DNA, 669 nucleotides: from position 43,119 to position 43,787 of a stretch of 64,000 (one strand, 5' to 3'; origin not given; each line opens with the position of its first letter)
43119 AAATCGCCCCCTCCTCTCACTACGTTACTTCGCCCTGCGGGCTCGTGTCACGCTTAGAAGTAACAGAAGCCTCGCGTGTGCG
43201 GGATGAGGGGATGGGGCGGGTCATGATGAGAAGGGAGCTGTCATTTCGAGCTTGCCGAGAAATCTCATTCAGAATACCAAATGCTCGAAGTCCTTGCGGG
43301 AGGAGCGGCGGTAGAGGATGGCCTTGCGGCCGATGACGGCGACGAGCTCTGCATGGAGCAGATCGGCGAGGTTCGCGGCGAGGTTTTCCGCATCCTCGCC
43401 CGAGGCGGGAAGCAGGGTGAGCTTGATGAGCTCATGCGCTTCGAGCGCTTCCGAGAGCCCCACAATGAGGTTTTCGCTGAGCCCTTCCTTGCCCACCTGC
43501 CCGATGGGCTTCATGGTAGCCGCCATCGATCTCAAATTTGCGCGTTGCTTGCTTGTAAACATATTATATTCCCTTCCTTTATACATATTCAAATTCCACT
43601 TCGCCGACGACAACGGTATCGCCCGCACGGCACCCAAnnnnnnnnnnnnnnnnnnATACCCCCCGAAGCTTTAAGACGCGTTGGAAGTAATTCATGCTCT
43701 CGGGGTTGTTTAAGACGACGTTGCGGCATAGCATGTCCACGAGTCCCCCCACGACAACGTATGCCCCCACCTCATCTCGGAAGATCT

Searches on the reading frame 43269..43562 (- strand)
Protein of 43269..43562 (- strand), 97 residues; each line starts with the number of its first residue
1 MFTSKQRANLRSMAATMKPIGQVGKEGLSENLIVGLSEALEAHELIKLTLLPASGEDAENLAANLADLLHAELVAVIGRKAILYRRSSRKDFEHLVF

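Call 41: find_encoding_contigs(protein=window:43269-43562:-, flank=3000, max_places=10)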
Protein window:43269-43562:- (97 aa): no gene with exactly this product is on record in the collection.

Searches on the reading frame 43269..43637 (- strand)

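Call 12: search_protein_families(library=pfam, proteins=[window:43269-43637:-], max_evalue=0.01)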
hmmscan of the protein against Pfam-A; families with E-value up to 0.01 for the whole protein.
window:43269-43637:- (122 aa): 1 family
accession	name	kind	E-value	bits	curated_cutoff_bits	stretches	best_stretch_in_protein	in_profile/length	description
PF01985.26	CRS1_YhbY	-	7.6e-25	87.5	27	1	28-110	2-84/84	CRS1 / YhbY (CRM) domain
